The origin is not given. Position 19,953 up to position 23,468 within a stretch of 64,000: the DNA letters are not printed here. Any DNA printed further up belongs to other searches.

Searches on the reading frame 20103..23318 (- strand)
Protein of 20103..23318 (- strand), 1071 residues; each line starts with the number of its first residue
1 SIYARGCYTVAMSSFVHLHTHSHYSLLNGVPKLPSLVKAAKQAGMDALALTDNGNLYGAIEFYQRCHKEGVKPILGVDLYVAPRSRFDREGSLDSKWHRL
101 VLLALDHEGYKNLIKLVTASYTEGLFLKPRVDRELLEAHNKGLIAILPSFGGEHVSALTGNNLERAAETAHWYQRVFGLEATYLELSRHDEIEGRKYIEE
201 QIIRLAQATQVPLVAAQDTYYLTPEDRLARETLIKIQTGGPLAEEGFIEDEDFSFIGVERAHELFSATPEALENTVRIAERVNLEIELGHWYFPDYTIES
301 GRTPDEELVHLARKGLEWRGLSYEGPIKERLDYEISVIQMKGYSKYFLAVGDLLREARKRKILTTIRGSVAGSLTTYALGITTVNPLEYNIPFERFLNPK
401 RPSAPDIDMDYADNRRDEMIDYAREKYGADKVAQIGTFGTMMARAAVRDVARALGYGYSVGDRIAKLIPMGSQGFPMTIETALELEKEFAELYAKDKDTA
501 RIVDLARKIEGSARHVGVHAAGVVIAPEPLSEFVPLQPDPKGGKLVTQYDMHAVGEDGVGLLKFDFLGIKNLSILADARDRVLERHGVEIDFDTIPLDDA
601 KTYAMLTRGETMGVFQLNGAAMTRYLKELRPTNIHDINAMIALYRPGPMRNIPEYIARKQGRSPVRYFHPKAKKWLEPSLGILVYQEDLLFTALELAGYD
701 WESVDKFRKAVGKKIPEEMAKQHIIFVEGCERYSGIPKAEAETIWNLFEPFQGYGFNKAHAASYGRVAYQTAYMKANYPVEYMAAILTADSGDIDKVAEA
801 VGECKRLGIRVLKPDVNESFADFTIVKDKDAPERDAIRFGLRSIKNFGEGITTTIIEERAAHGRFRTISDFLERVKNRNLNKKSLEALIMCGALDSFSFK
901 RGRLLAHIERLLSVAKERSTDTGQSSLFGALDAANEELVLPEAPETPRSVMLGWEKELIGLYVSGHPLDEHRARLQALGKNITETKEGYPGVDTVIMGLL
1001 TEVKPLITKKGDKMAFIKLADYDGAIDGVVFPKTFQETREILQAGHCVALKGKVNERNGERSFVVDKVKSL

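Call 65: search_protein_families(library=ncbifam, proteins=[window:20103-23318:-], max_evalue=1e-10)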
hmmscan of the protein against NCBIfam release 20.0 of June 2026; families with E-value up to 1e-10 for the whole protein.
window:20103-23318:- (1071 aa): 13 families
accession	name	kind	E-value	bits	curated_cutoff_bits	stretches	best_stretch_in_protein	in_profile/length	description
NF004226.0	PRK05673.1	equivalog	0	1138.6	1002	1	13-1070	4-1061/1146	DNA polymerase III subunit alpha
NF005298.0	PRK06826.1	equivalog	0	1120.5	1260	1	13-1070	3-1071/1151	DNA polymerase III subunit alpha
TIGR00594.1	polc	superfamily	0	1077.9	434.35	1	15-1031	1-1022/1022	DNA polymerase III subunit alpha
NF005617.0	PRK07374.1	equivalog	1e-268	894.7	1653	1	14-1070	2-1079/1170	DNA polymerase III subunit alpha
NF005377.0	PRK06920.1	equivalog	4.1e-251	836.2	1806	1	14-1070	2-1022/1108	DNA polymerase III subunit alpha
NF004225.0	PRK05672.1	subfamily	2.7e-173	578.6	939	1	12-1070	3-1031/1047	error-prone DNA polymerase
NF005582.0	PRK07279.1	equivalog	5.9e-173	577.4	1279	1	15-1069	2-962/1033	DNA polymerase III subunit alpha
NF007079.0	PRK09532.1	equivalog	4.5e-167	557.8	1525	1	14-755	2-775/876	DNA polymerase III subunit alpha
NF005516.0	PRK07135.1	equivalog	1.4e-166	556.4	1084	2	248-1040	174-946/974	DNA polymerase III DnaE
NF004550.0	PRK05898.1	equivalog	1.6e-161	539.7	1182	2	212-915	136-827/971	DNA polymerase III subunit alpha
NF005616.0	PRK07373.1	equivalog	1.4e-77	261.1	646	1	756-1069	38-358/449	DNA polymerase III subunit alpha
NF001688.0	PRK00448.1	equivalog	5.5e-58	196.5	873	1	97-388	614-914/1445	PolC-type DNA polymerase III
TIGR01405.1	polC_Gram_pos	equivalog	1.1e-49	169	1043.45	1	99-387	382-678/1211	DNA polymerase III subunit alpha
